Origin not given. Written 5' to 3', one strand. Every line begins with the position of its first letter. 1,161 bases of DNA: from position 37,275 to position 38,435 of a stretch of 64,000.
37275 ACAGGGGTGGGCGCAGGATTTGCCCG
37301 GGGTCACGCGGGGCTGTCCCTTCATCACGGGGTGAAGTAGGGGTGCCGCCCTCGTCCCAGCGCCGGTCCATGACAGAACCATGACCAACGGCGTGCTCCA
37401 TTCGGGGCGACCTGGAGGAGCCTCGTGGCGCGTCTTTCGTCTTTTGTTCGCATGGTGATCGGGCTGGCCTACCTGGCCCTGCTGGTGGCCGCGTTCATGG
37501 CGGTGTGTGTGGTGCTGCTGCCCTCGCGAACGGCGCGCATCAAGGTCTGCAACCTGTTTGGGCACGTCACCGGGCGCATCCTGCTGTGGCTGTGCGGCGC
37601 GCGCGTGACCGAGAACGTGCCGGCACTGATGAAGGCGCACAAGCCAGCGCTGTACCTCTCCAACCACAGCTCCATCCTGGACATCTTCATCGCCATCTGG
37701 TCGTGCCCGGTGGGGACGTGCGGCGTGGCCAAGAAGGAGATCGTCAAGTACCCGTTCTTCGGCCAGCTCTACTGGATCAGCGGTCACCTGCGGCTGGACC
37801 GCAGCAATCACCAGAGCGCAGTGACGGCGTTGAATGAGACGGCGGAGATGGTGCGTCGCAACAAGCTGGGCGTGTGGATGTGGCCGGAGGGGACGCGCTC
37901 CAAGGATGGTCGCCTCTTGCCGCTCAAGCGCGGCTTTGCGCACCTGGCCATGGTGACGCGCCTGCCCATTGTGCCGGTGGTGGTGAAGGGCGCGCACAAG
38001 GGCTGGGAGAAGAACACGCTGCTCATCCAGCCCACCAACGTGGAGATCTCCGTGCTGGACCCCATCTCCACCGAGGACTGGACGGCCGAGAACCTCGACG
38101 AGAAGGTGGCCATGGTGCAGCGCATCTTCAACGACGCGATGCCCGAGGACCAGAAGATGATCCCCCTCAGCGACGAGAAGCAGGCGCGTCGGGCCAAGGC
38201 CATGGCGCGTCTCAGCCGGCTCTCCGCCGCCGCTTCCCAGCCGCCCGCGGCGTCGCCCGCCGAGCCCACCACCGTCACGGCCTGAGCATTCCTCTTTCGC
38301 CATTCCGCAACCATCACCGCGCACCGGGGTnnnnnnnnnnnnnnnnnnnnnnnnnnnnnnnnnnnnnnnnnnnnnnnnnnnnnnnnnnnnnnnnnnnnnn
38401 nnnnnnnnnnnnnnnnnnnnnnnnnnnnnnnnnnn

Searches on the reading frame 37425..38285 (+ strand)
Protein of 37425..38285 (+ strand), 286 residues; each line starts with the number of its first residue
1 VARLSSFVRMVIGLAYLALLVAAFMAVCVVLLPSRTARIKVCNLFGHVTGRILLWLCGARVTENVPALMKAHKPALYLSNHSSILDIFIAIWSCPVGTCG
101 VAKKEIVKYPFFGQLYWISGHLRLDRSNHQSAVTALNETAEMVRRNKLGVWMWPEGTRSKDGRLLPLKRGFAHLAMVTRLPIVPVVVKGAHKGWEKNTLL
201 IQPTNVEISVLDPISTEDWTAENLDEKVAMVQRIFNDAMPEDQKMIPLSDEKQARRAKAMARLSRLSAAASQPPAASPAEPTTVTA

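Call 30: search_protein_families(library=pfam, proteins=[window:37425-38285:+], max_evalue=0.001)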
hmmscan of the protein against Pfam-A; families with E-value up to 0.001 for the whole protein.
window:37425-38285:+ (286 aa): 1 family
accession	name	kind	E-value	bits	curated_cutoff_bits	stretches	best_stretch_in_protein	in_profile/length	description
PF01553.26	Acyltransferase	-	4.6e-29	101.3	23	1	63-188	8-132/132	Acyltransferase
